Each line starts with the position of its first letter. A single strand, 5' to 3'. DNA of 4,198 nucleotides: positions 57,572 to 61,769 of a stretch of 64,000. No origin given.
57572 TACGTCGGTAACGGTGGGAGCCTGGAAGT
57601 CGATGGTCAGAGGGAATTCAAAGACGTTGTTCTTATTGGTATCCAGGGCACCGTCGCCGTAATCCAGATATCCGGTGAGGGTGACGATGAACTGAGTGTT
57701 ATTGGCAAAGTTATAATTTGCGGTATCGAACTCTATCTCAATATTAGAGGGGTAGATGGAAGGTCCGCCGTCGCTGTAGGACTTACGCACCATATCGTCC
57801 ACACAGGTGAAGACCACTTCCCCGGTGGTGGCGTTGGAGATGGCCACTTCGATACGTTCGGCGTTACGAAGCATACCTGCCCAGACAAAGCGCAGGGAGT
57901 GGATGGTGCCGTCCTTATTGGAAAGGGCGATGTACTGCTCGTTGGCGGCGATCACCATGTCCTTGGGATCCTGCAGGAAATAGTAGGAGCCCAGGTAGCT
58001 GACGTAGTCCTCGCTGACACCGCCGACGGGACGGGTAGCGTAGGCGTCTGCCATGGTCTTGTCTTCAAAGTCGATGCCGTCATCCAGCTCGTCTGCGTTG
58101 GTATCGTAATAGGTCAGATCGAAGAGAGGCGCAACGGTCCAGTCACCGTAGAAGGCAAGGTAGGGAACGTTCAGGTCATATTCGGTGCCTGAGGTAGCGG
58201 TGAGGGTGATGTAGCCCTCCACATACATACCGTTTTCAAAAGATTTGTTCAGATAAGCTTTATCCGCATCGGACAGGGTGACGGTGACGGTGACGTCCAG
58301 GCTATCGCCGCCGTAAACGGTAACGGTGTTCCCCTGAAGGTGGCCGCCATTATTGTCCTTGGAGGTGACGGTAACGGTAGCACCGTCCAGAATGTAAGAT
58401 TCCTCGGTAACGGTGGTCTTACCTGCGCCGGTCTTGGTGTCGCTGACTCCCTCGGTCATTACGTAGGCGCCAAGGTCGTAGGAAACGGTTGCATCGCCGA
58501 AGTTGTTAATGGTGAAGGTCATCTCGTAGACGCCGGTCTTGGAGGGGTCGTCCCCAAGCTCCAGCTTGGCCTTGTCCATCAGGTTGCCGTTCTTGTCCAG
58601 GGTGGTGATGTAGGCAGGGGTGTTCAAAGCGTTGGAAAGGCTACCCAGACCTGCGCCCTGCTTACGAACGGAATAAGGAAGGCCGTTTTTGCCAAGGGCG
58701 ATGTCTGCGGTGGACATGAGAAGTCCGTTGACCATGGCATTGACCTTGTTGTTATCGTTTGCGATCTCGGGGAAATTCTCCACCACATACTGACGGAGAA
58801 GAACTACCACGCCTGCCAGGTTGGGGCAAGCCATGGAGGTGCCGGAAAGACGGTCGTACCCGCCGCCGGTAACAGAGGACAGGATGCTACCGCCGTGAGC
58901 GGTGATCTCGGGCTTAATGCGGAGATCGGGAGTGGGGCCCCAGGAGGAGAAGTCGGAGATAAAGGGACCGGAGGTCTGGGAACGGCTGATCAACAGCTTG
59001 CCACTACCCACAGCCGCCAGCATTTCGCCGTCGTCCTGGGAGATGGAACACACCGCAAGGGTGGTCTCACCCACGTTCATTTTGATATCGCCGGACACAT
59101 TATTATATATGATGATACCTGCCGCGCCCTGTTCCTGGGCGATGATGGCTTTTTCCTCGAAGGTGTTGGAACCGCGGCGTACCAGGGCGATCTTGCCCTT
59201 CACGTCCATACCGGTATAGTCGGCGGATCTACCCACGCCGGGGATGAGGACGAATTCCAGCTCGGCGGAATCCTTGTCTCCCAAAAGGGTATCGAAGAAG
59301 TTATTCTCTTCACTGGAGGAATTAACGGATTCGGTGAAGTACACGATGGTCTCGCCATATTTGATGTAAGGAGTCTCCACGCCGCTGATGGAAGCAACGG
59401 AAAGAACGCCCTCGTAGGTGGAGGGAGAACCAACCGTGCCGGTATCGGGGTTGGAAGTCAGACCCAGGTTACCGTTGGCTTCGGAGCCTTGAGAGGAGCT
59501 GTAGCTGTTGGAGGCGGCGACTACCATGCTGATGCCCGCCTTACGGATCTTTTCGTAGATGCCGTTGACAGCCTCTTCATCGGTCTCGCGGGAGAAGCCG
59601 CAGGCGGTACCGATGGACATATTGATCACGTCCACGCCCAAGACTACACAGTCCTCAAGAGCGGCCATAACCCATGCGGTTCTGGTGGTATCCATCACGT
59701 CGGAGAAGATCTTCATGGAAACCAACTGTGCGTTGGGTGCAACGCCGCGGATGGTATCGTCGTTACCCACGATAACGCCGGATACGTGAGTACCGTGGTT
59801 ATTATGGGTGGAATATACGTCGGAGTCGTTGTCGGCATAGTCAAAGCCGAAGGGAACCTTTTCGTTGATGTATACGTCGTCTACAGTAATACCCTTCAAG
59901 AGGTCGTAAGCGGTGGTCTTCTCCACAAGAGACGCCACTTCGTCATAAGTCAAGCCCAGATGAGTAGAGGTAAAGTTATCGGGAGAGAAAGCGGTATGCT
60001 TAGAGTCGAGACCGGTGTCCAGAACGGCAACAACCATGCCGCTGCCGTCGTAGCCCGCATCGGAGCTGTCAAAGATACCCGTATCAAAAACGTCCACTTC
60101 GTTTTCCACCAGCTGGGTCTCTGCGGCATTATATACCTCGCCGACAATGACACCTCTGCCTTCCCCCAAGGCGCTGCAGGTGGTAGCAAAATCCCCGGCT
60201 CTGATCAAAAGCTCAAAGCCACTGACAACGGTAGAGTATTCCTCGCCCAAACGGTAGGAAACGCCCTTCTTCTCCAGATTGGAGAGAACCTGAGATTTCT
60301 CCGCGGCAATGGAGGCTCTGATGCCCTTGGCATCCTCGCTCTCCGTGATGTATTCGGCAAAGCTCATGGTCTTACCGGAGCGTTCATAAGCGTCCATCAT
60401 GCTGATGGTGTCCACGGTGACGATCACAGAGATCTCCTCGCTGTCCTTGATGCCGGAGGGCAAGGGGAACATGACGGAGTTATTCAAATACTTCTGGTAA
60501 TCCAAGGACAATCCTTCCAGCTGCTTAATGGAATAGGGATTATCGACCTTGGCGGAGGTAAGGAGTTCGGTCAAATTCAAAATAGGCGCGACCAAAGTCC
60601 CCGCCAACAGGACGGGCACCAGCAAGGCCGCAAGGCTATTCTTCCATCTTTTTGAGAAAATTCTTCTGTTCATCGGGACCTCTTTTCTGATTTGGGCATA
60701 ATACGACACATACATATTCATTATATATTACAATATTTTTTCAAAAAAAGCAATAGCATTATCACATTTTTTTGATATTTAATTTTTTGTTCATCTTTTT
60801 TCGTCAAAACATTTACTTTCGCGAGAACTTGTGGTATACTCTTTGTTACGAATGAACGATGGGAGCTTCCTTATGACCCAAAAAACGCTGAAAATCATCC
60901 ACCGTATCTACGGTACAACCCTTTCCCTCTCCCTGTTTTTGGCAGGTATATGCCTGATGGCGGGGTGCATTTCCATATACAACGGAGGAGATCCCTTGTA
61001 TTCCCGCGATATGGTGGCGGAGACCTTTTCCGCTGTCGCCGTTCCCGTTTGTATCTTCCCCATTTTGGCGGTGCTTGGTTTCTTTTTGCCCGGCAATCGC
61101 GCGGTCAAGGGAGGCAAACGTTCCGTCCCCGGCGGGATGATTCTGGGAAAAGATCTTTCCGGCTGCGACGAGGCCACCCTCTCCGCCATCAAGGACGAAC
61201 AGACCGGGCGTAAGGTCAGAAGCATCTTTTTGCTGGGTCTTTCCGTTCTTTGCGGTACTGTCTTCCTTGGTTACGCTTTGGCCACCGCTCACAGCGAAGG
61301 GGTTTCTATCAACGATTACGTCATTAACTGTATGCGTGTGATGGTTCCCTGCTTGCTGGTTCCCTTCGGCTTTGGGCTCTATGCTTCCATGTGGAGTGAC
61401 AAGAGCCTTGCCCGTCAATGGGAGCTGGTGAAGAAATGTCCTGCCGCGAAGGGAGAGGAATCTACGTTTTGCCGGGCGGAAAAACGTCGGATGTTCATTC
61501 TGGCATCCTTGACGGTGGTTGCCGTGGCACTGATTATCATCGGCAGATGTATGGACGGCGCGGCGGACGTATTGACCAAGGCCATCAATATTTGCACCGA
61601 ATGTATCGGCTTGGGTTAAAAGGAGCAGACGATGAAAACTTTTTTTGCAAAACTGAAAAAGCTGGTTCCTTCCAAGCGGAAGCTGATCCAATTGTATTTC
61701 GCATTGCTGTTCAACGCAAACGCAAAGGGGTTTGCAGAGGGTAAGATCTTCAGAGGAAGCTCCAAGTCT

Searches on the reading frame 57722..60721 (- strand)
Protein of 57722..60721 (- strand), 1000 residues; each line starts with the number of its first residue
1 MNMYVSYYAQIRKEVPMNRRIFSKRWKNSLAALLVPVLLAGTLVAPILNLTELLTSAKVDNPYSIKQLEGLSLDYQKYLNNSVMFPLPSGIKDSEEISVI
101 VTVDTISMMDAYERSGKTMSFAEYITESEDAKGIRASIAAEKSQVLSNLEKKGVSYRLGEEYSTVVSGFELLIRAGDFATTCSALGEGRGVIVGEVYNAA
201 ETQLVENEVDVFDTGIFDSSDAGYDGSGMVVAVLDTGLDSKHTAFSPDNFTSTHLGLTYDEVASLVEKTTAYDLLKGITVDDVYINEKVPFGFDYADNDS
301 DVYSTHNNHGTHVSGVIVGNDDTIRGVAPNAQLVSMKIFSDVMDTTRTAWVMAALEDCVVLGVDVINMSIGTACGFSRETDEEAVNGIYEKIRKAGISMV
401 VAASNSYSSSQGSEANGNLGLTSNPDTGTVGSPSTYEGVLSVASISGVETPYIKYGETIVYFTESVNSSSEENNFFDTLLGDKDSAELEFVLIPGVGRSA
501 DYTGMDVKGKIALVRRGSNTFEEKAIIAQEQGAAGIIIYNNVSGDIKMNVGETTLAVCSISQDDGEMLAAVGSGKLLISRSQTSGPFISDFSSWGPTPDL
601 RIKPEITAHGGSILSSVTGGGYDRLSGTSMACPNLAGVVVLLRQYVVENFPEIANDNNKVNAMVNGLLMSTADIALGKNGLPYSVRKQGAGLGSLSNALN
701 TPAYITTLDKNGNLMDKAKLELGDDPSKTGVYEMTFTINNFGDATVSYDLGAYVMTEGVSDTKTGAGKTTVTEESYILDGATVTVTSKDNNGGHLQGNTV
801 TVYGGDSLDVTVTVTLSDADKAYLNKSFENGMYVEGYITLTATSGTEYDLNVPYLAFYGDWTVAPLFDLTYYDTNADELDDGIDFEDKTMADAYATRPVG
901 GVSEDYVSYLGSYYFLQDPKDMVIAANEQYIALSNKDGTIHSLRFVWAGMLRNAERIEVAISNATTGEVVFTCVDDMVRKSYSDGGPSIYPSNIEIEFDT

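Call 79: search_solved_structures(query=window:57722-60721:-, max_evalue=0.00001)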
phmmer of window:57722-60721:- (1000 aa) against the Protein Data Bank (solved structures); distinct sequences matched with E-value up to 0.00001: 117 (the best 60 are shown).
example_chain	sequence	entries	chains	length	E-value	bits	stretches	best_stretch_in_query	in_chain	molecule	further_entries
7edd_A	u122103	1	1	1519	3.1e-66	227.3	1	219-868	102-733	C5a peptidase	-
5xyr_A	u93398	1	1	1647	5.7e-62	213.2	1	293-868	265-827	Chemokine protease C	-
5xya_A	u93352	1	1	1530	9.7e-62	212.4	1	293-869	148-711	Chemokine protease C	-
6vjb_A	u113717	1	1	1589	1.6e-60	208.4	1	293-868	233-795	Putative cell envelope proteinase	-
5xxz_A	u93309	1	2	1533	4.5e-60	206.9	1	293-869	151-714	Chemokine protease C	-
31mr_B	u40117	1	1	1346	2.8e-57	197.7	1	293-869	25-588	Cell envelope proteinase A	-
7yzx_A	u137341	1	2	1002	2.2e-53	184.8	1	225-875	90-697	C5a peptidase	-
8bty_A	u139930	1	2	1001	2.5e-53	184.6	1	224-875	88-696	C5a peptidase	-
3eif_A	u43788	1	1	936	4.4e-53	183.7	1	224-875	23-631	C5a peptidase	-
7bj3_A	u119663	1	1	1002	5.1e-53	183.5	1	225-875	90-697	C5a peptidase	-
1xf1_A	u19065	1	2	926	5.6e-53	183.4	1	225-875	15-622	C5a peptidase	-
8jmw_A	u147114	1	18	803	5e-39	137.2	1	292-809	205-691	S8 family serine peptidase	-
7y6m_C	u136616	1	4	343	8.4e-16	60.4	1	294-411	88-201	Intracellular serine protease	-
7xr8_A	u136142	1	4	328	1.6e-14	56.2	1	297-374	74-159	Major intracellular serine protease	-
1sbi_A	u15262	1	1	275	4.1e-14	54.8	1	288-413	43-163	SUBTILISIN 8397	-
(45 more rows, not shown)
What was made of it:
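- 53486..60721 (-): 2,411-aa cell-envelope subtilase: S8 domain with a PA insert, fn3_5, BspA-type leucine-rich repeats and a C-terminal membrane anchor. Best solved-structure relatives are C5a peptidase, SpyCEP and cell-envelope proteinases, E 3e-66 (call 79).
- On Cell-envelope proteinases (S8, PrtP/ScpA/SpyCEP type) (for the 2,411-aa protein): Best solved relatives are C5a peptidase and SpyCEP, E from 3e-66 to 6e-53 (call 79).
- The protease is closest to C5a peptidase, SpyCEP and other cell-envelope proteinases (call 79).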

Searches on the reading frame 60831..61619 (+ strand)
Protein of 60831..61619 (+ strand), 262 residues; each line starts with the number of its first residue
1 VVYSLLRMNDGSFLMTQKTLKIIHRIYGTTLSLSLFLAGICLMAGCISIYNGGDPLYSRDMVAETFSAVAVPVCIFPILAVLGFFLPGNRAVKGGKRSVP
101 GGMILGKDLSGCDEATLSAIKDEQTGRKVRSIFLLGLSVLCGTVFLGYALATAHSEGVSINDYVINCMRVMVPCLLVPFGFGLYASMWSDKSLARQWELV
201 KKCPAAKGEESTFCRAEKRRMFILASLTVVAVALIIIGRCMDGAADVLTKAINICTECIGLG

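Call 7: search_protein_families(library=pfam, proteins=[window:60831-61619:+], max_evalue=0.001)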
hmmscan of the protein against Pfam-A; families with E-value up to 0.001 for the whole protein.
window:60831-61619:+ (262 aa): 1 family
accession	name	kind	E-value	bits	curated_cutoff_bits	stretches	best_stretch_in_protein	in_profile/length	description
PF01757.29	Acyl_transf_3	-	5.1e-05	22.9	31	1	127-241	146-233/326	Acyltransferase domain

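Call 32: search_protein_families(library=ncbifam, proteins=[window:60831-61619:+], max_evalue=0.01)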
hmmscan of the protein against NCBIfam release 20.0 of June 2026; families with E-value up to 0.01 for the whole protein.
window:60831-61619:+ (262 aa): 1 family
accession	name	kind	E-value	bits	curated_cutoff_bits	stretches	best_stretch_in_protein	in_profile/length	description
NF040920.1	CD1871A_fam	domain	4.3e-09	36.1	32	1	227-262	3-38/38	CD1871A family CXXC motif-containing protein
